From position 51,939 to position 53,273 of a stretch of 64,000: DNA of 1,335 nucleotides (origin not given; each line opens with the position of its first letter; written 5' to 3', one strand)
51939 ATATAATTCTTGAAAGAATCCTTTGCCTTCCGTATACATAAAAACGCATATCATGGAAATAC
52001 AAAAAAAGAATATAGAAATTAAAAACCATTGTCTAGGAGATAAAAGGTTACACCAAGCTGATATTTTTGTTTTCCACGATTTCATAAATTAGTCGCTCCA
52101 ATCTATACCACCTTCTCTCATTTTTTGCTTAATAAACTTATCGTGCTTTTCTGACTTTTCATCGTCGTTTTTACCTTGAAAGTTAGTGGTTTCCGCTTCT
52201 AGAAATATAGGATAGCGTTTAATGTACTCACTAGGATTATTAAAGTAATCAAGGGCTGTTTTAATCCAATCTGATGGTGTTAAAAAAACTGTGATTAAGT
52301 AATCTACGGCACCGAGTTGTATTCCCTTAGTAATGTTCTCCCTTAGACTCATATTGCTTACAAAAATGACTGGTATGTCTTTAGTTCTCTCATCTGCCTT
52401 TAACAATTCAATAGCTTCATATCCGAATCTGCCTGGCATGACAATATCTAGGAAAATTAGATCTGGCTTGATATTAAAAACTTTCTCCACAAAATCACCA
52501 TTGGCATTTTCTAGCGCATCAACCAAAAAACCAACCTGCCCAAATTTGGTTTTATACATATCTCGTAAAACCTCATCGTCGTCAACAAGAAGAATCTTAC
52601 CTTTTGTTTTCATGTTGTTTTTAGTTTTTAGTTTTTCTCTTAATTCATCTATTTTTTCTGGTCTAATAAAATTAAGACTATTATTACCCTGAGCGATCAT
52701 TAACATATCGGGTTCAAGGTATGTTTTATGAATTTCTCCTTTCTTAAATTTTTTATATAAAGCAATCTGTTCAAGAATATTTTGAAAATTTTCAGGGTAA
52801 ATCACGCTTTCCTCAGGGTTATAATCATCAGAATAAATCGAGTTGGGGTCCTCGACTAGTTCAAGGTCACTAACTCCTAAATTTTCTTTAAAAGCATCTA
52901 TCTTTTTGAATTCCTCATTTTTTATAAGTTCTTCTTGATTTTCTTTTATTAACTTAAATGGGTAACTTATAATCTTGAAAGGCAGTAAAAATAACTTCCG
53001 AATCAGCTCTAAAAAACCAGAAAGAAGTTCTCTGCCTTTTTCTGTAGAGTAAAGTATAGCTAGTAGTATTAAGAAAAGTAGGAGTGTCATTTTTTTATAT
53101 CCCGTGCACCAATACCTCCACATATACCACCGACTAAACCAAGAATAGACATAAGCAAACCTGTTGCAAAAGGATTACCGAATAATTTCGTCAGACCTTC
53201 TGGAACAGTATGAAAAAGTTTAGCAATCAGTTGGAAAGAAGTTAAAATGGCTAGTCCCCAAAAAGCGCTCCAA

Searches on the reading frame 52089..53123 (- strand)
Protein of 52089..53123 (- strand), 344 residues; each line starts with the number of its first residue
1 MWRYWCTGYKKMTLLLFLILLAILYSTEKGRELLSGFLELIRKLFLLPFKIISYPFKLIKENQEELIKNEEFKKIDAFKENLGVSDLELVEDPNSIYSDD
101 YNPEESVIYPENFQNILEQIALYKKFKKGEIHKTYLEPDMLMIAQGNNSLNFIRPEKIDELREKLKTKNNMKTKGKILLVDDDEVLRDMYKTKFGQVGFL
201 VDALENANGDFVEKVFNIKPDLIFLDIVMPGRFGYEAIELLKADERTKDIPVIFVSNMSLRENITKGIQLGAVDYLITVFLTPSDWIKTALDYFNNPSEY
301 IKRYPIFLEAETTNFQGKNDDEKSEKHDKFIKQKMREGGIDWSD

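Call 25: search_protein_families(library=pfam, proteins=[window:52089-53123:-], max_evalue=0.01)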
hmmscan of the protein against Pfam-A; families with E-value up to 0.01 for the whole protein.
window:52089-53123:- (344 aa): 1 family
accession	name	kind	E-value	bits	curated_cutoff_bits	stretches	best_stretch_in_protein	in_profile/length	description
PF00072.30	Response_reg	-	2.9e-16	60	30.2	1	177-276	1-97/111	Response regulator receiver domain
